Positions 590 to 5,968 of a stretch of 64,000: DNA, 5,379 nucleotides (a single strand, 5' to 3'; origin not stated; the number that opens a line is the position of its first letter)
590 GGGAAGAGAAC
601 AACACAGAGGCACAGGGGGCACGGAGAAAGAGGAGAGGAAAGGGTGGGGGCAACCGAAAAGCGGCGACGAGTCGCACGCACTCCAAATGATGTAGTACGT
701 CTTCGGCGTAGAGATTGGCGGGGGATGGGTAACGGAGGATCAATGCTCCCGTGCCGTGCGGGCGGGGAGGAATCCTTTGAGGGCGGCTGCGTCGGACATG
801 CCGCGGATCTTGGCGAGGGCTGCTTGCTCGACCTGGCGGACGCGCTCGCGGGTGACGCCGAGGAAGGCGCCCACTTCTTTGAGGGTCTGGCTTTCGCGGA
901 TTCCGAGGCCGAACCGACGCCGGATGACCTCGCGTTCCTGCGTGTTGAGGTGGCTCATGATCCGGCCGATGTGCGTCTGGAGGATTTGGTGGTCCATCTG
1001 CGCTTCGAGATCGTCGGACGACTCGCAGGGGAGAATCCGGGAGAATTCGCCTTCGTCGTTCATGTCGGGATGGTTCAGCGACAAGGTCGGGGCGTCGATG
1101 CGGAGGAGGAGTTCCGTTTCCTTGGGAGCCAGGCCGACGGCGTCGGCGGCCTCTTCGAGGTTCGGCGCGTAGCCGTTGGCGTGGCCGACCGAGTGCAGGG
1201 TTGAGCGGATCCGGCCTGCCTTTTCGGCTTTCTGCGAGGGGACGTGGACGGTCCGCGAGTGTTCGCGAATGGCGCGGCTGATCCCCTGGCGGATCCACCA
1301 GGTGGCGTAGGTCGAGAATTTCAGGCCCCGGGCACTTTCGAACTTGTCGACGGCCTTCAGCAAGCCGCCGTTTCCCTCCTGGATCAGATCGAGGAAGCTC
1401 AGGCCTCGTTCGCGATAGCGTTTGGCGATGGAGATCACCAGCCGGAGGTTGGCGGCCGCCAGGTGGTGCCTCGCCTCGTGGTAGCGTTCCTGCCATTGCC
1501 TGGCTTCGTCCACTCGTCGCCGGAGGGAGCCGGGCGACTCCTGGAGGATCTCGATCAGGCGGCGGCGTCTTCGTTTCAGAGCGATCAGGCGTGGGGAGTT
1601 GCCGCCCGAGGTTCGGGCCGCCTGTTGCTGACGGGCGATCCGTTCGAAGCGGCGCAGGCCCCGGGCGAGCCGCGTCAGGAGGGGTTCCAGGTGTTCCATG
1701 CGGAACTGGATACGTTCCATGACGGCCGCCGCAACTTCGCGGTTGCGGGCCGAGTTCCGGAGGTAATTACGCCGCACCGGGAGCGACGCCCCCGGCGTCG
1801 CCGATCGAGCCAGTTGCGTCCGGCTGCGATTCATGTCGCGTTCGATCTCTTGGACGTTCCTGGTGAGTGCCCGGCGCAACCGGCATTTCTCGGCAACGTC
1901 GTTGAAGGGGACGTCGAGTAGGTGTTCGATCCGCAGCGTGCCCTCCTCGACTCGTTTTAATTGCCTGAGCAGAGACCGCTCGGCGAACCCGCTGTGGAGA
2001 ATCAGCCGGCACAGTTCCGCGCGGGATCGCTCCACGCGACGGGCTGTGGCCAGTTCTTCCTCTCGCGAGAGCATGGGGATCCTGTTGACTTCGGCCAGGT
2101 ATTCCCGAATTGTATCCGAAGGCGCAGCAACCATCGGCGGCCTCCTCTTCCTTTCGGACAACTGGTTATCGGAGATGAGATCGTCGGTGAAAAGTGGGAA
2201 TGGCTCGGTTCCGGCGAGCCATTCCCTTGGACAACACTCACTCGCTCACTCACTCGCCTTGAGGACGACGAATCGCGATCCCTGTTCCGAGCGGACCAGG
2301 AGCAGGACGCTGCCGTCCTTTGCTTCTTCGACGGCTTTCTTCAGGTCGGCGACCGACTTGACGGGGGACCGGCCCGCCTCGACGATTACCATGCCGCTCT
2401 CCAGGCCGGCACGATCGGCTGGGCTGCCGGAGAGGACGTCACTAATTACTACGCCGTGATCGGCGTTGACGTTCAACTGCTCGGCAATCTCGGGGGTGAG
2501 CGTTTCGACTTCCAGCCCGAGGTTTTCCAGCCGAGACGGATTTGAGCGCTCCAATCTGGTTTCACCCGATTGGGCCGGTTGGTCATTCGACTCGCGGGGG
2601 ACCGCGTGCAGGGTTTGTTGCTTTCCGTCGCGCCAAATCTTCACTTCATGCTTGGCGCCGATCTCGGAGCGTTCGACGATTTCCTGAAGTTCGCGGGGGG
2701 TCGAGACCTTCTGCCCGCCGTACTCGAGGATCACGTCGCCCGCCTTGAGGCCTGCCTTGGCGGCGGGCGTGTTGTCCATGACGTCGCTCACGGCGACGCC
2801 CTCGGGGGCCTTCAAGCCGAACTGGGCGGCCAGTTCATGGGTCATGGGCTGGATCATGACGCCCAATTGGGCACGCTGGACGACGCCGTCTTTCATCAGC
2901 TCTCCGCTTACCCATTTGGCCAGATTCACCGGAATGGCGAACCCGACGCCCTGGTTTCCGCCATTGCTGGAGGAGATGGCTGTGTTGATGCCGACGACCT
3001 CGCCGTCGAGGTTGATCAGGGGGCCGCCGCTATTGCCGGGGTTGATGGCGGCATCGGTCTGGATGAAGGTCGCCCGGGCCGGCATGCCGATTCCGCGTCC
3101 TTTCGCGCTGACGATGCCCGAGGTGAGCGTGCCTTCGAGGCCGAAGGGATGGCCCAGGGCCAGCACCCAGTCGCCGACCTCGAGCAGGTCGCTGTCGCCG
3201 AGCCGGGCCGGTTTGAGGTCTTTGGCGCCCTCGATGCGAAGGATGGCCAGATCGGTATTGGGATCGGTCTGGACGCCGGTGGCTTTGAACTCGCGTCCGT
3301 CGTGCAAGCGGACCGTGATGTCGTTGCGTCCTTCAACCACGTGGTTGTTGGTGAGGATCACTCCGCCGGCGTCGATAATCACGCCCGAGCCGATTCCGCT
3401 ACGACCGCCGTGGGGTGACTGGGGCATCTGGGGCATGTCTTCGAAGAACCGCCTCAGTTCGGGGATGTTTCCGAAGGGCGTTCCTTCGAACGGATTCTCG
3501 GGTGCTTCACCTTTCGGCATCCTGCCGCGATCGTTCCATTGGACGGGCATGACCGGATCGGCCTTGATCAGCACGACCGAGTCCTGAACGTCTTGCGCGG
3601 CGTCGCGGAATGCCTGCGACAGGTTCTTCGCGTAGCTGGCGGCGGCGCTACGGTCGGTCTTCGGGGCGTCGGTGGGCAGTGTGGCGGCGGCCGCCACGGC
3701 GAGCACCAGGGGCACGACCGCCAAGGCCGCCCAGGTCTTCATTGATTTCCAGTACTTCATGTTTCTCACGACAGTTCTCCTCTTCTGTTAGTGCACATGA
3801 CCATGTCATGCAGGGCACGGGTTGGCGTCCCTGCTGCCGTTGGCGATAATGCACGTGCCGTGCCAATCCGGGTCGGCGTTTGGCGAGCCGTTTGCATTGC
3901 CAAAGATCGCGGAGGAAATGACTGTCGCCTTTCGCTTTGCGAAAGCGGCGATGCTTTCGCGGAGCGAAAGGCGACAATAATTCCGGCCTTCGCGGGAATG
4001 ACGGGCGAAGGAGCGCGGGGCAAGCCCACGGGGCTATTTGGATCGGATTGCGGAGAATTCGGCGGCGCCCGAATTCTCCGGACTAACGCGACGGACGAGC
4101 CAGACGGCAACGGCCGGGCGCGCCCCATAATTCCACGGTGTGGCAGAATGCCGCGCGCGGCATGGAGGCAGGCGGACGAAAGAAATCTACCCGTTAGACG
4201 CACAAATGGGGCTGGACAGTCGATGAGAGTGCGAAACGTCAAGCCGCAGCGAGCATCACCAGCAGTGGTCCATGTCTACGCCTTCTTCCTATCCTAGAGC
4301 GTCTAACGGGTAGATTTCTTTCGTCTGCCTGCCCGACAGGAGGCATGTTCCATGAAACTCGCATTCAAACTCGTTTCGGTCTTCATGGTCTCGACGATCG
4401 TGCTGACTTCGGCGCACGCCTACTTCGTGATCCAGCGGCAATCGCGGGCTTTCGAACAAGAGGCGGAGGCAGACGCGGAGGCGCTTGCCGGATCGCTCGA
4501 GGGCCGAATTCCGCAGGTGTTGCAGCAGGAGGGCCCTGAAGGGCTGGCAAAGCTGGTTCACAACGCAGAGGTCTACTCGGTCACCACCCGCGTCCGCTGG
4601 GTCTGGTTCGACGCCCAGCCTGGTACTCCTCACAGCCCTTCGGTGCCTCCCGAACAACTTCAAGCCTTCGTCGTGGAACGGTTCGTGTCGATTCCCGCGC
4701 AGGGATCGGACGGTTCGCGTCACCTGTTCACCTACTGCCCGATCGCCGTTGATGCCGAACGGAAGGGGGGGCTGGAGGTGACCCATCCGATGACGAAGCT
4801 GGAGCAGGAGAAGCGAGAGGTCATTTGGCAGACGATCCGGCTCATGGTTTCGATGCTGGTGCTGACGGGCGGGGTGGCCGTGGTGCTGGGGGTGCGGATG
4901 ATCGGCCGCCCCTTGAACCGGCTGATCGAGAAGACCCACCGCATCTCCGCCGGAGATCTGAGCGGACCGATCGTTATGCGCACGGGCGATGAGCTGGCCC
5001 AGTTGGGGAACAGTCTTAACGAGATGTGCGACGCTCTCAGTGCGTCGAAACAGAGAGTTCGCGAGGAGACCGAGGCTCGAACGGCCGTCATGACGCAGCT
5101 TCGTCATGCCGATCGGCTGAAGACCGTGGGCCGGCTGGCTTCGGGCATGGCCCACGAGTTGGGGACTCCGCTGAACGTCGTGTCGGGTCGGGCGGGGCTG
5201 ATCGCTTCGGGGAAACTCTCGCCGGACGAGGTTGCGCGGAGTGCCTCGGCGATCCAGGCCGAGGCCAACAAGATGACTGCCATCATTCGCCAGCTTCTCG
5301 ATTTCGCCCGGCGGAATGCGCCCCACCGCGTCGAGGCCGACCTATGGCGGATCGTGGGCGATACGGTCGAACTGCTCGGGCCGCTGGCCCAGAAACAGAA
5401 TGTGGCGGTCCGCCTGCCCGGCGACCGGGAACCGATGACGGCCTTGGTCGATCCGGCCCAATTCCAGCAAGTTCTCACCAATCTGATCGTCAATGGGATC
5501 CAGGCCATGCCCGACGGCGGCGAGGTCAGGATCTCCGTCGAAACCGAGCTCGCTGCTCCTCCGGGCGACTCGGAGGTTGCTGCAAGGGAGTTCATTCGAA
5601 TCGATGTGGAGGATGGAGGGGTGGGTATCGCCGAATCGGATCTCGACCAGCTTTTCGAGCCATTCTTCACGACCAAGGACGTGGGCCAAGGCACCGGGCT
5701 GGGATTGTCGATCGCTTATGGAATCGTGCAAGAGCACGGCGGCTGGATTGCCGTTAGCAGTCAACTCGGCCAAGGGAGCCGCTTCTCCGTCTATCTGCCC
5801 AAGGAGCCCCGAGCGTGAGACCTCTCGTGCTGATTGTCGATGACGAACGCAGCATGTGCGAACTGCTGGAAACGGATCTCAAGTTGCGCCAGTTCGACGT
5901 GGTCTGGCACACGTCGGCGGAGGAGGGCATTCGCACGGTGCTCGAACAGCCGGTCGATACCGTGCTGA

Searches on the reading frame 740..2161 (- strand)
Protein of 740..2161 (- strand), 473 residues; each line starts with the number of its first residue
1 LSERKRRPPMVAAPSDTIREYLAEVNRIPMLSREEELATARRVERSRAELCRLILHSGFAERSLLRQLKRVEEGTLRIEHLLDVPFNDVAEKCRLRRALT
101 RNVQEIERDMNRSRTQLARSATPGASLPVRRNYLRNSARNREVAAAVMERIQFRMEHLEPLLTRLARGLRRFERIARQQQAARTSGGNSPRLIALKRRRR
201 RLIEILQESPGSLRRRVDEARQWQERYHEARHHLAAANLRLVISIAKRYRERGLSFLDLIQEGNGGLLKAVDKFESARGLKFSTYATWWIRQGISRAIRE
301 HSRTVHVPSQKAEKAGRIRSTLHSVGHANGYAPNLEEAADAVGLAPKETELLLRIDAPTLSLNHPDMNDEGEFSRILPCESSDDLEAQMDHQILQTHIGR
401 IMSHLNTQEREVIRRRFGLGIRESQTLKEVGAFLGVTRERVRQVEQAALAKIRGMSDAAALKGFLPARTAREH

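Call 18: search_protein_families(library=pfam, proteins=[window:740-2161:-], max_evalue=0.001)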
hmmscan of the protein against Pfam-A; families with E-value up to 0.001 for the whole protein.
window:740-2161:- (473 aa): 4 families
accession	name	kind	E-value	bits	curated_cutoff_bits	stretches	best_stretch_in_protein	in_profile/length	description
PF04542.20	Sigma70_r2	-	8.4e-20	70.8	24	1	235-304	2-71/71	Sigma-70 region 2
PF04545.22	Sigma70_r4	-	1.2e-14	54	24.1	1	402-453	2-49/50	Sigma-70, region 4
PF00140.25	Sigma70_r1_2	-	7.9e-09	35.8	22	1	16-45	1-30/34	Sigma-70 factor, region 1.2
PF04539.22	Sigma70_r3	-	4.8e-05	23.8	25.3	0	314-380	2-69/78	Sigma-70 region 3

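Call 50: find_encoding_contigs(protein=window:740-2161:-, flank=10000, max_places=1)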
Protein window:740-2161:- (473 aa): no gene with exactly this product is on record in the collection.

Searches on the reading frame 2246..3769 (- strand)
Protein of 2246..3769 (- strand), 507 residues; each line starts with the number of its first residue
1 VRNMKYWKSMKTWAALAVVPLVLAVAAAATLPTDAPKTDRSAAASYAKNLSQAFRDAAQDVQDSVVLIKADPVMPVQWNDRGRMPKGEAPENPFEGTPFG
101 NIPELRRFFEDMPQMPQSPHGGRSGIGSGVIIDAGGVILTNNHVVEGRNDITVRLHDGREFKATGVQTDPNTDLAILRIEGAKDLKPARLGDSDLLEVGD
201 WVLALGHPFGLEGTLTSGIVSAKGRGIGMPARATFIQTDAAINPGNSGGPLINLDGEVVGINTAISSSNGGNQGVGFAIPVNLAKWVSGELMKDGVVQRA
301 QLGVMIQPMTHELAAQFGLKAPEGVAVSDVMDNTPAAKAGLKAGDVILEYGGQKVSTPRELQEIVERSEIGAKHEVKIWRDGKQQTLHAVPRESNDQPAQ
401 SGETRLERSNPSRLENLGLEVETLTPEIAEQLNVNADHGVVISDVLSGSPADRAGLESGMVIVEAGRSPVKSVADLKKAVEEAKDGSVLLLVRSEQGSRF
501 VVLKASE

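Call 18: search_protein_families(library=pfam, proteins=[window:2246-3769:-], max_evalue=0.001)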
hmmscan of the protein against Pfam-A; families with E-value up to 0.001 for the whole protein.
window:2246-3769:- (507 aa): 8 families
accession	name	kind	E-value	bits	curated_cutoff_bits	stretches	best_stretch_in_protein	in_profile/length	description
PF13365.12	Trypsin_2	-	8.7e-38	130.7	27.6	1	127-261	1-144/144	Trypsin-like peptidase domain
PF13180.12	PDZ_2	-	6.2e-24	84.5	27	2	302-387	3-76/80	PDZ domain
PF00089.32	Trypsin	-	4.2e-23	82.8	20.6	1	126-287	26-220/220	Trypsin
PF17820.7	PDZ_6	-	6e-22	77.6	27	2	327-380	2-54/54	PDZ domain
PF00595.29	PDZ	-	4.1e-16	59.6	23.2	2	298-365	8-67/81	PDZ domain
PF04495.20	GRASP55_65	-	6.5e-05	23.7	27.7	0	431-494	36-100/138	GRASP55/65 PDZ-like domain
PF12812.13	PDZ_1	-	0.00014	22.3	28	0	415-485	9-77/78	PDZ-like domain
PF14685.13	PDZ_Tricorn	-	0.00057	20.3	25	0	447-499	29-84/88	Tricorn protease PDZ domain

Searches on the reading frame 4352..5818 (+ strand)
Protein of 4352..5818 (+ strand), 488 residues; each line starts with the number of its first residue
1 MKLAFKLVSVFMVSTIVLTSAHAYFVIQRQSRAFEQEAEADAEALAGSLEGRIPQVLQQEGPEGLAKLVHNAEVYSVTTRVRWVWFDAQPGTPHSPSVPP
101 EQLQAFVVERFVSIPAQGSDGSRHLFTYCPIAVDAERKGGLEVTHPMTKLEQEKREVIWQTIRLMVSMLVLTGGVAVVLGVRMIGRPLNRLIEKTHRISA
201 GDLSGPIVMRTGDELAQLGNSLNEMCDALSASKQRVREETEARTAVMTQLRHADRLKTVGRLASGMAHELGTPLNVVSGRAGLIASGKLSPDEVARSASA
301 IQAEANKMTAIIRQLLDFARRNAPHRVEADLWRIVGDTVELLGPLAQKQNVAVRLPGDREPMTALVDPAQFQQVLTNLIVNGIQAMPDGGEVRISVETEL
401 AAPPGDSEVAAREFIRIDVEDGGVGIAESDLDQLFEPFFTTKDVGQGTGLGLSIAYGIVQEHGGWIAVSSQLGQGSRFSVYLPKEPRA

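Call 18: search_protein_families(library=pfam, proteins=[window:4352-5818:+], max_evalue=0.001)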
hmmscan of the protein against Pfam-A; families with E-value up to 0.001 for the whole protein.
window:4352-5818:+ (488 aa): 3 families
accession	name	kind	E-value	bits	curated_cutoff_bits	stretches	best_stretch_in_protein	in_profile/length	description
PF02518.31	HATPase_c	-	6.6e-26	91.4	26.4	1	367-485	2-110/111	Histidine kinase-, DNA gyrase B-, and HSP90-like ATPase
PF00512.31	HisKA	-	8.3e-13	48.6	26.9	1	260-323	3-65/66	His Kinase A (phospho-acceptor) domain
PF00672.30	HAMP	-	9.2e-12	45.5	25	1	181-230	3-52/53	HAMP domain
